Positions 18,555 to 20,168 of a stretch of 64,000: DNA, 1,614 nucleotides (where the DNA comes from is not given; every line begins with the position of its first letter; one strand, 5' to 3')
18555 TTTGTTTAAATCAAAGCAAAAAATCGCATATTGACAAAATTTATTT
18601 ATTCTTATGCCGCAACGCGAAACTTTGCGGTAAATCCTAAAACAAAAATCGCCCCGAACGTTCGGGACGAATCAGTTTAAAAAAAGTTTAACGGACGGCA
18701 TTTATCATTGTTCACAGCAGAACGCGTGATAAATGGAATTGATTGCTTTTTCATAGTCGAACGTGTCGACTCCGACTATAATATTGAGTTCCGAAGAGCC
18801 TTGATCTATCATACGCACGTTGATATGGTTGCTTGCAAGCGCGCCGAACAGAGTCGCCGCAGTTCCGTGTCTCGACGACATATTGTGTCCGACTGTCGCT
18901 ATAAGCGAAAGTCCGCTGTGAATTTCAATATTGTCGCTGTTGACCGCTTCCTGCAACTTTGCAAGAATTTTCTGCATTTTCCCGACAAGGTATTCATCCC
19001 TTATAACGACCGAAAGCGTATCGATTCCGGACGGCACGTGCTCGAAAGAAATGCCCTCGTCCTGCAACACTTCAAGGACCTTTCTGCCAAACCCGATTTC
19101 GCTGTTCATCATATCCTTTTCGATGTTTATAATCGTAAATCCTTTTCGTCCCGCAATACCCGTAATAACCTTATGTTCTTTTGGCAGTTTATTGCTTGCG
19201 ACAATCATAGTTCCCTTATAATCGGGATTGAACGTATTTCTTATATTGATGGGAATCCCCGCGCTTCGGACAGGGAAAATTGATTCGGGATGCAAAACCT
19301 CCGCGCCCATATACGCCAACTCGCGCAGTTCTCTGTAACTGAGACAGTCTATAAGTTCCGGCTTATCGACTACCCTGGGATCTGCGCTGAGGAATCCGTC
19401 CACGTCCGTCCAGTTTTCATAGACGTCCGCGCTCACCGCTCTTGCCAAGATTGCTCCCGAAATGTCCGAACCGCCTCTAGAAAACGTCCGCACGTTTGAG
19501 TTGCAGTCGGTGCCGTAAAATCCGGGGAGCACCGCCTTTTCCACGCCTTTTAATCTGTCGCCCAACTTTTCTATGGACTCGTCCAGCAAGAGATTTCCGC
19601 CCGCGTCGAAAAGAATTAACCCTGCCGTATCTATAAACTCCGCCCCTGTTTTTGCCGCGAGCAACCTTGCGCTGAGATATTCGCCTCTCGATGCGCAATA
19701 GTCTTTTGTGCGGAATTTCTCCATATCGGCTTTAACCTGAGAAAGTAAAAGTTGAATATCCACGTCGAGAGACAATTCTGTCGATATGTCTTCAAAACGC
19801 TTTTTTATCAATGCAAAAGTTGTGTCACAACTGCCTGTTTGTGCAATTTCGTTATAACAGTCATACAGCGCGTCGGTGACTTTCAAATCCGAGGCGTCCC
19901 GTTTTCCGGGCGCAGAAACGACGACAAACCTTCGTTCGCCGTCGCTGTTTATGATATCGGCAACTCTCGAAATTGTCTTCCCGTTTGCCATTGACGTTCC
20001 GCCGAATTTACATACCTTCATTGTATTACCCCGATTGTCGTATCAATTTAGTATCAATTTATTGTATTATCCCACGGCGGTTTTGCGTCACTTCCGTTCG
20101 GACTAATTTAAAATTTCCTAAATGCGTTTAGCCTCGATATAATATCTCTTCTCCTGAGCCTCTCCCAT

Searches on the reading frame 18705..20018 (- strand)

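Call 49: search_protein_families(library=pfam, proteins=[window:18705-20018:-], max_evalue=0.00001)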
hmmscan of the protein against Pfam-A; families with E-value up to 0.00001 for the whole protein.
window:18705-20018:- (437 aa): 4 families
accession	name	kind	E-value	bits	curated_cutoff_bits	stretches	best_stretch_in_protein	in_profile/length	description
PF00696.33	AA_kinase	-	2.3e-35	122.9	24.9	1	2-261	4-234/234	Amino acid kinase family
PF22468.2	ACT_9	-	9.4e-25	86.6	27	1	373-433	1-61/61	ACT domain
PF01842.31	ACT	-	1.4e-08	34.8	27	1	382-426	9-58/66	ACT domain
PF13840.12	ACT_7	-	2.2e-07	31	27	0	368-427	4-61/65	ACT domain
